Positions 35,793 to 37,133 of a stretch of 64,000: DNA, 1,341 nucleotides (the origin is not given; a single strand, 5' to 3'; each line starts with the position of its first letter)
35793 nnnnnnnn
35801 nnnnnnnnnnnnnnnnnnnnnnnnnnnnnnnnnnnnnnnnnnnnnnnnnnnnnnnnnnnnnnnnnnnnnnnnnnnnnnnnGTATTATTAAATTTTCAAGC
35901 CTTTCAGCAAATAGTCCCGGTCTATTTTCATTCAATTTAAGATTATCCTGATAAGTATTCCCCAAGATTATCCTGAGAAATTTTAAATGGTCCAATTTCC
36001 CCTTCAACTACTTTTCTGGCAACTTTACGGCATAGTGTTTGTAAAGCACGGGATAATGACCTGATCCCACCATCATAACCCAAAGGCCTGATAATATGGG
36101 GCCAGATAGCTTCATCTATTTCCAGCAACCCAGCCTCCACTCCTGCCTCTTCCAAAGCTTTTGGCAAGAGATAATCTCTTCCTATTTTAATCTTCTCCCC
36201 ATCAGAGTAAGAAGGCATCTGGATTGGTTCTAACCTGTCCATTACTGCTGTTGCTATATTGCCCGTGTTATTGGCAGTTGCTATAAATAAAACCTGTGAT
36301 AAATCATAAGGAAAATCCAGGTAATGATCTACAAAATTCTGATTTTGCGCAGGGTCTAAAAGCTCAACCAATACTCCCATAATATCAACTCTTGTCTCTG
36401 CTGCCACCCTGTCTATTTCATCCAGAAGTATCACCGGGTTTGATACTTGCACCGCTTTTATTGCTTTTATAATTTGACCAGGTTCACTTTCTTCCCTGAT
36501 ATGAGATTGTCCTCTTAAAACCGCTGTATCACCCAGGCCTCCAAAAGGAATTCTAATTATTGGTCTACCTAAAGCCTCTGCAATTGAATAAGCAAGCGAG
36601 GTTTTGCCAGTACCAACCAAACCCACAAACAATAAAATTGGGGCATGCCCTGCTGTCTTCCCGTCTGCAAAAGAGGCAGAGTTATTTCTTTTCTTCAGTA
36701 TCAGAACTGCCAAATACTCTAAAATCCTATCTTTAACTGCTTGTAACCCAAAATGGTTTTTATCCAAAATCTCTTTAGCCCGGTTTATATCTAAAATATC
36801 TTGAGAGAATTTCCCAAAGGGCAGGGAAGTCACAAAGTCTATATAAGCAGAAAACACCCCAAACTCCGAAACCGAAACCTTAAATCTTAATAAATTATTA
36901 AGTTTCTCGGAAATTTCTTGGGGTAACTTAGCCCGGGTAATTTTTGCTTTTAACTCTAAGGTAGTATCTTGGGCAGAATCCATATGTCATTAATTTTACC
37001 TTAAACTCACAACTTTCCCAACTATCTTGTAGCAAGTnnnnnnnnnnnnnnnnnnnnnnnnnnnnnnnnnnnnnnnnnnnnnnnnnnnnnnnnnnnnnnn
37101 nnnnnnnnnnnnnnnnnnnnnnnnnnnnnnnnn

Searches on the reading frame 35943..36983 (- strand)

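Call 6: search_protein_families(library=pfam, proteins=[window:35943-36983:-], max_evalue=0.01)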
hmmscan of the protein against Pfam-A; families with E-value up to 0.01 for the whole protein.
window:35943-36983:- (346 aa): 6 families
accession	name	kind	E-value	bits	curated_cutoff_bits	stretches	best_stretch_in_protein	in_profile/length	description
PF00004.35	AAA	-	3.3e-18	66.8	21.2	1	117-254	1-126/131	ATPase family associated with various cellular activities (AAA)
PF22667.2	Lon_lid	-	1.3e-08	34.7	27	1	278-329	1-52/57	Lon protease AAA+ ATPase lid domain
PF07728.20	AAA_5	-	5.4e-08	33.4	22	1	117-242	2-130/139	AAA domain (dynein-related subfamily)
PF07724.20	AAA_2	-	4.4e-05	24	27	1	118-240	7-126/166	AAA domain (Cdc48 subfamily)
PF13401.12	AAA_22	-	0.00024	21.8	27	0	113-211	4-110/130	AAA domain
PF07726.17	AAA_3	-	0.0089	16.4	27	0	118-207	3-88/131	ATPase family associated with various cellular activities (AAA)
